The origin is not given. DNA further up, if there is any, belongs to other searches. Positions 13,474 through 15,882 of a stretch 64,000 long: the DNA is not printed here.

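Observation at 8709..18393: Nucleoside importer operon that runs straight into CoA-dependent enzymes: candidate uncharacterised CoA-linked nucleobase catabolic route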

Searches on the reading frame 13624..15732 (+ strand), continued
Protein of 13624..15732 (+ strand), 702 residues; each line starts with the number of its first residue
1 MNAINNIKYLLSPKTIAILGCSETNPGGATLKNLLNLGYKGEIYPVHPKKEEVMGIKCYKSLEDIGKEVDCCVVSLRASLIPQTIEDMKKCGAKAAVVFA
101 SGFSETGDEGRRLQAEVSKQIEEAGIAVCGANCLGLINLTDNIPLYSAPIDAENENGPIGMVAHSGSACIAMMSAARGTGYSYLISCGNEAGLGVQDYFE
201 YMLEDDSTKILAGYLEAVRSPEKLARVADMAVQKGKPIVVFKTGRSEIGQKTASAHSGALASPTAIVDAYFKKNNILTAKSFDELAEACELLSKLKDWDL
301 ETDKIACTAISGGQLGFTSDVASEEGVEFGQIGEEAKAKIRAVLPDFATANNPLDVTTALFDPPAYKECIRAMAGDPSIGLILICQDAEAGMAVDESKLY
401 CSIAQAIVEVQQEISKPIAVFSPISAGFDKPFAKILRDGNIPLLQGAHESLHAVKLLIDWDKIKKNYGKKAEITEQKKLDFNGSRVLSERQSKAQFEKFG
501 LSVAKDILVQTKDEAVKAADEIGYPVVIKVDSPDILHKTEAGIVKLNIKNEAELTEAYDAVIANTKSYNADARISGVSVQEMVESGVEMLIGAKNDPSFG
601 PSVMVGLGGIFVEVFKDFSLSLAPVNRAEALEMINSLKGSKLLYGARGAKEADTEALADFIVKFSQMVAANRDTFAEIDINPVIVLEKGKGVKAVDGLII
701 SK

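Call 40: find_encoding_contigs(protein=P0003, flank=10000, max_places=2)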
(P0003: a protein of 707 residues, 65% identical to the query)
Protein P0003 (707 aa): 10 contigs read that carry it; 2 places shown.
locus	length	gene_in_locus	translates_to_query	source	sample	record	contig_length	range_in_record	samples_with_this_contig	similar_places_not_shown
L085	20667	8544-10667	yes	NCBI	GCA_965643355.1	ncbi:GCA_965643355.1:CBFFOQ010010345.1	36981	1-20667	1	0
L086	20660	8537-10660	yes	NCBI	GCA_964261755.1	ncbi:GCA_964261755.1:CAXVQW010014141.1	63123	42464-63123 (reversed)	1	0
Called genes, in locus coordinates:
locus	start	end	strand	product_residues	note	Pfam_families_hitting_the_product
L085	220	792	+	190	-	PF00072:Response_reg, PF03861:ANTAR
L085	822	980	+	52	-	-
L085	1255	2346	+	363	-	PF07568:HisKA_2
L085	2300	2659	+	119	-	PF13581:HATPase_c_2 (weak), PF02518:HATPase_c, PF14501:HATPase_c_5 (weak)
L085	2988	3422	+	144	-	-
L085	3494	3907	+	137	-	PF02608:Bmp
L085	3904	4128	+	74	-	-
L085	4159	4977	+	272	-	PF00378:ECH_1, PF16113:ECH_2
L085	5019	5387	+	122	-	PF13175:AAA_15 (weak), PF00005:ABC_tran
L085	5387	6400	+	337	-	PF00005:ABC_tran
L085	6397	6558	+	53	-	-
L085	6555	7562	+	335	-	PF02653:BPD_transp_2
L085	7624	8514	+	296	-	PF02653:BPD_transp_2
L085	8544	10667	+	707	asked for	PF02629:CoA_binding (weak), PF13380:CoA_binding_2, PF13607:Succ_CoA_lig, PF13549:ATP-grasp_5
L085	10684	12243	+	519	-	PF01144:CoA_trans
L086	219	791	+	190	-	PF00072:Response_reg, PF03861:ANTAR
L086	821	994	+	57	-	-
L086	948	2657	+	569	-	PF07568:HisKA_2, PF02518:HATPase_c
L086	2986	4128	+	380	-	PF02608:Bmp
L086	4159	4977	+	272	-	PF00378:ECH_1, PF16113:ECH_2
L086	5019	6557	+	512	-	PF00005:ABC_tran, PF13304:AAA_21 (faint), PF00005:ABC_tran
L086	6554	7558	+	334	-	PF02653:BPD_transp_2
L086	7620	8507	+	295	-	PF02653:BPD_transp_2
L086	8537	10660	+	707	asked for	PF02629:CoA_binding (weak), PF13380:CoA_binding_2, PF13607:Succ_CoA_lig, PF13549:ATP-grasp_5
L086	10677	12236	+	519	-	PF01144:CoA_trans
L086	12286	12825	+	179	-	PF00857:Isochorismatase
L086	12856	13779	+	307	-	PF00389:2-Hacid_dh, PF02826:2-Hacid_dh_C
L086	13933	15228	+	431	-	PF13173:AAA_14, PF13635:DUF4143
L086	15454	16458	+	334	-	PF06723:MreB_Mbl, PF00022:Actin (faint), PF11104:PilM_2 (faint), PF00012:HSP70, PF21522:MreB-like_C (faint), PF14450:FtsA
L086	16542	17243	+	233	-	PF23139:OB_YrrC, PF14520:HHH_5, PF14490:HHH_RecD2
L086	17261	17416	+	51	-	-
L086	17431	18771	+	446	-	PF05970:PIF1 (weak), PF13245:AAA_19, PF13604:AAA_30, PF01443:Viral_helicase1 (weak), PF05127:NAT10_TcmA_helicase (weak), PF13401:AAA_22 (weak), PF18335:SH3_13, PF13538:UvrD_C_2, +1 more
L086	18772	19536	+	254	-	PF01656:CbiA (faint), PF06564:CBP_BcsQ, PF10609:ParA (weak), PF13614:AAA_31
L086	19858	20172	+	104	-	-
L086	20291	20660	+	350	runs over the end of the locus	PF20456:DUF6709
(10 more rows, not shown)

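Call 41: find_encoding_contigs(protein=P0010, flank=10000, max_places=2)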
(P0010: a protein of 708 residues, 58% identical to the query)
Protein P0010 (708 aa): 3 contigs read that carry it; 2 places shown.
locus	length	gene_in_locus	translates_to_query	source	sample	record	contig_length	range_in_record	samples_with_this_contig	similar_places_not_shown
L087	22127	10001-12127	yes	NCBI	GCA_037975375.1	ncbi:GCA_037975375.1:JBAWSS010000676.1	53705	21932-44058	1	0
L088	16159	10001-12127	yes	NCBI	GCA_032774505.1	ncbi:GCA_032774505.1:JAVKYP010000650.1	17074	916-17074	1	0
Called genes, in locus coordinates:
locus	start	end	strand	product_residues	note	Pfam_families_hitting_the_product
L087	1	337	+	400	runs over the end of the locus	PF03033:Glyco_transf_28, PF00201:UDPGT (weak), PF06722:EryCIII-like_C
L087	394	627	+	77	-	-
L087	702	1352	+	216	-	PF08901:DUF1847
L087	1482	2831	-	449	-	PF00128:Alpha-amylase, PF16657:Malt_amylase_C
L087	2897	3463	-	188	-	PF00440:TetR_N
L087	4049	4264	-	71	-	-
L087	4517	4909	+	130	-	PF22636:FlK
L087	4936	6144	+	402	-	PF02608:Bmp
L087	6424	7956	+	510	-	PF00005:ABC_tran, PF13304:AAA_21 (faint), PF00005:ABC_tran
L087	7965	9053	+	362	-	PF02653:BPD_transp_2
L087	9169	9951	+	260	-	PF02653:BPD_transp_2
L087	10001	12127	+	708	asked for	PF02629:CoA_binding, PF13380:CoA_binding_2, PF13607:Succ_CoA_lig, PF13549:ATP-grasp_5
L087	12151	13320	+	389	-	PF02746:MR_MLE_N, PF13378:MR_MLE_C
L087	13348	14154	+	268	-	PF00378:ECH_1, PF16113:ECH_2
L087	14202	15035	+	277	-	PF00378:ECH_1, PF16113:ECH_2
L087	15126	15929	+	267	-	PF00378:ECH_1, PF16113:ECH_2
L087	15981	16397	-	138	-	PF22381:Staph_reg_Sar_Rot (weak), PF12802:MarR_2, PF01047:MarR, PF13463:HTH_27 (weak), PF09339:HTH_IclR (faint)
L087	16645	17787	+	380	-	PF02771:Acyl-CoA_dh_N, PF02770:Acyl-CoA_dh_M, PF00441:Acyl-CoA_dh_1, PF22924:ACOX_C_alpha1 (weak), PF08028:Acyl-CoA_dh_2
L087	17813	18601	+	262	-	PF01012:ETF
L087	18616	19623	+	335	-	PF01012:ETF, PF00766:ETF_alpha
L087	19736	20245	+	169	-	PF00881:Nitroreductase, PF14512:TM1586_NiRdase (faint), PF00881:Nitroreductase (weak)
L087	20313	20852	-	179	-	PF12724:Flavodoxin_5, PF00258:Flavodoxin_1 (weak)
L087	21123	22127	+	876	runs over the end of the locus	PF25873:WHD_MalT, PF17874:TPR_MalT, PF00196:GerE, PF04545:Sigma70_r4 (faint), PF08281:Sigma70_r4_2 (weak)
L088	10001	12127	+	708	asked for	PF02629:CoA_binding, PF13380:CoA_binding_2, PF13607:Succ_CoA_lig, PF13549:ATP-grasp_5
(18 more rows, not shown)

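Call 42: find_encoding_contigs(protein=P0018, flank=10000, max_places=2)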
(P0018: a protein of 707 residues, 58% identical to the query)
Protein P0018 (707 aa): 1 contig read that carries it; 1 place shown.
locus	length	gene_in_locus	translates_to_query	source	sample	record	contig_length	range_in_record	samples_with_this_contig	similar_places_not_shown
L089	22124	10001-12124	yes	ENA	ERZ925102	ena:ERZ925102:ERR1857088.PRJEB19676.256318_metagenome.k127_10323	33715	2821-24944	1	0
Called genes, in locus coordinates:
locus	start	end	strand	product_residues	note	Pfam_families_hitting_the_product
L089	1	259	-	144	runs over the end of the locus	PF22381:Staph_reg_Sar_Rot, PF01047:MarR, PF12802:MarR_2, PF13412:HTH_24, PF13463:HTH_27 (faint)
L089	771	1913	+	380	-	PF02771:Acyl-CoA_dh_N, PF02770:Acyl-CoA_dh_M, PF00441:Acyl-CoA_dh_1, PF22924:ACOX_C_alpha1 (faint), PF08028:Acyl-CoA_dh_2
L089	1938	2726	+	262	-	PF01012:ETF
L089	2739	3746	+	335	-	PF01012:ETF, PF00766:ETF_alpha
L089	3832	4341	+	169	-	PF00881:Nitroreductase, PF14512:TM1586_NiRdase (faint), PF00881:Nitroreductase (weak)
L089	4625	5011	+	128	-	PF22636:FlK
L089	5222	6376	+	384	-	PF02608:Bmp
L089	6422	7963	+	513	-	PF13175:AAA_15 (faint), PF00005:ABC_tran, PF13304:AAA_21 (faint), PF13401:AAA_22 (weak), PF00005:ABC_tran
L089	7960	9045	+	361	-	PF02653:BPD_transp_2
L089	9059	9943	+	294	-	PF02653:BPD_transp_2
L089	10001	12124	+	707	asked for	PF13380:CoA_binding_2, PF13607:Succ_CoA_lig, PF13549:ATP-grasp_5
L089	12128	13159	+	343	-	PF00962:A_deaminase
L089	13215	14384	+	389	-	PF02746:MR_MLE_N, PF13378:MR_MLE_C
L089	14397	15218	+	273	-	PF00378:ECH_1, PF16113:ECH_2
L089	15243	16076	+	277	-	PF00378:ECH_1, PF16113:ECH_2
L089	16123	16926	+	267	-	PF00378:ECH_1, PF16113:ECH_2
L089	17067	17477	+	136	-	PF00903:Glyoxalase, PF13468:Glyoxalase_3 (faint), PF13669:Glyoxalase_4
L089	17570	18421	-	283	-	PF23023:Anti-Pycsar_Apyc1, PF12706:Lactamase_B_2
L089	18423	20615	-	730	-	PF00356:LacI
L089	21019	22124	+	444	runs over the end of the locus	PF13433:Peripla_BP_5, PF13458:Peripla_BP_6, PF13433:Peripla_BP_5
